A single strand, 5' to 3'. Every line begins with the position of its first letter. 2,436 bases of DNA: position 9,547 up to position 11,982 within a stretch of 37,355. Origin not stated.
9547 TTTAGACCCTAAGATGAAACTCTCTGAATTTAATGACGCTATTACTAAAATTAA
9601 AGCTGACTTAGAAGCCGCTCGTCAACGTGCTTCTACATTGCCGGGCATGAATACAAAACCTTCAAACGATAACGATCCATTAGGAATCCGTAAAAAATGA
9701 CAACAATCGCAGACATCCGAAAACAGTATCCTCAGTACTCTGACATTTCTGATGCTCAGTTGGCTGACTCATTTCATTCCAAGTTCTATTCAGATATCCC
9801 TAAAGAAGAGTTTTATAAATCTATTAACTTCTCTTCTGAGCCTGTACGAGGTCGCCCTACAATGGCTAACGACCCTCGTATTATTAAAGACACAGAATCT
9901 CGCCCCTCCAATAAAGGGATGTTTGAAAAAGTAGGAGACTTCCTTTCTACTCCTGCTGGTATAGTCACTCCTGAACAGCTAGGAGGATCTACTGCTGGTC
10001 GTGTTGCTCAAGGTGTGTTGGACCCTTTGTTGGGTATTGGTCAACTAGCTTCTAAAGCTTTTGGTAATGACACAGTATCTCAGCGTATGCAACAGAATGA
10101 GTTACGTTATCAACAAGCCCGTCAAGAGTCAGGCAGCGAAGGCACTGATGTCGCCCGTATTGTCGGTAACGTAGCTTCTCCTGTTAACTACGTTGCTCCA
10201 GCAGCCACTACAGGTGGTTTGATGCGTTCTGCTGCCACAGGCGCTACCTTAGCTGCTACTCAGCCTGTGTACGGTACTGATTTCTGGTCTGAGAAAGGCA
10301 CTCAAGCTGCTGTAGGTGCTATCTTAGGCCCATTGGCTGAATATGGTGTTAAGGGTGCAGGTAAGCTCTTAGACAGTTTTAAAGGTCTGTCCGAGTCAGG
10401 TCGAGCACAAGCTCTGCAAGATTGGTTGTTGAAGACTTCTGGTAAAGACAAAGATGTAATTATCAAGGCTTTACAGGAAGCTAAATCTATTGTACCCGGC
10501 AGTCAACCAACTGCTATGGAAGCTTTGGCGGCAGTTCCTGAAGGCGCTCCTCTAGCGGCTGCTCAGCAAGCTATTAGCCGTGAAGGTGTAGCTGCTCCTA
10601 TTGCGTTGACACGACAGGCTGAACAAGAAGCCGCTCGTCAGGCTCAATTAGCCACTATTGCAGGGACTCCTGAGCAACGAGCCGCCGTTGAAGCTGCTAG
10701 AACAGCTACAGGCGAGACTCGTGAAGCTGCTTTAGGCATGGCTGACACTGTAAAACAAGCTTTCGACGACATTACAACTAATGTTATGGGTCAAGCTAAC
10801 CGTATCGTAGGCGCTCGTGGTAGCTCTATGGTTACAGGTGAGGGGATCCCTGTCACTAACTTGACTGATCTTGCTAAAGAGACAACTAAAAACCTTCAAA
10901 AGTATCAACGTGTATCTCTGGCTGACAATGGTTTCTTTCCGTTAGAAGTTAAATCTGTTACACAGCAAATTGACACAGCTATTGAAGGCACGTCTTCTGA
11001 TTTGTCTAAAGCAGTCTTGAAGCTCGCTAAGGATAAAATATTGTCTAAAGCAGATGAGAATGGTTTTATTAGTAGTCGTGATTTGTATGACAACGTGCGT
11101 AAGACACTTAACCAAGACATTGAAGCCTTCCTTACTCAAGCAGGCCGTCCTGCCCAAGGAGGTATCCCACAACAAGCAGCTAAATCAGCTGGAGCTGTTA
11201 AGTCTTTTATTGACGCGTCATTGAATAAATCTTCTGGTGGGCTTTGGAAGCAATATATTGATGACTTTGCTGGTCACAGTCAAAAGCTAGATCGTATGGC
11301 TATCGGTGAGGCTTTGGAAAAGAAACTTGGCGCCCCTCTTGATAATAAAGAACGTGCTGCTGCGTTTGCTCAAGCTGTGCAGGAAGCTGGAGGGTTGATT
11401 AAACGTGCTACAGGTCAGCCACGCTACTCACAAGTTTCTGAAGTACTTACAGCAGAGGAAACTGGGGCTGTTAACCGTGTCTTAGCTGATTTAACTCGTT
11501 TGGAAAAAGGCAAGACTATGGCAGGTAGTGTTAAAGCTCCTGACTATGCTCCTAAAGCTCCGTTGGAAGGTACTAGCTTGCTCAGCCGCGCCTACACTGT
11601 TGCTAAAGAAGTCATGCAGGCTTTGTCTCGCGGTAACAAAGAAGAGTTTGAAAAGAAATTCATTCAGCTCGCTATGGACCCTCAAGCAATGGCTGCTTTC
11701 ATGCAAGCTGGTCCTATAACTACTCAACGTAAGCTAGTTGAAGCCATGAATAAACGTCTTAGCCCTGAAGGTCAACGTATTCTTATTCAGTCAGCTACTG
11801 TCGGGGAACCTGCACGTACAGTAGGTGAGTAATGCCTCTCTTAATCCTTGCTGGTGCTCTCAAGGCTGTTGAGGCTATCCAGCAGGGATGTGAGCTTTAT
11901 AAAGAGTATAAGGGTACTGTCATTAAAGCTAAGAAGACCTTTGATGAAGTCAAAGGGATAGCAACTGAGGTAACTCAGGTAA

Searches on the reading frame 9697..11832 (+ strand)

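Call 62: search_protein_families(library=pfam, proteins=[window:9697-11832:+], max_evalue=0.01)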
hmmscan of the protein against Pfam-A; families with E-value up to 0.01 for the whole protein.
window:9697-11832:+ (711 aa): 0 families

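Call 63: search_protein_families(library=phrogs, proteins=[window:9697-11832:+], max_evalue=0.001)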
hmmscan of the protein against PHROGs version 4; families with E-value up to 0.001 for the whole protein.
window:9697-11832:+ (711 aa): 1 family
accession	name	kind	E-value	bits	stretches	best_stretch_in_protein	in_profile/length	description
phrog_10691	-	unknown function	8.8e-09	33.3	1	3-61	5-66/3925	-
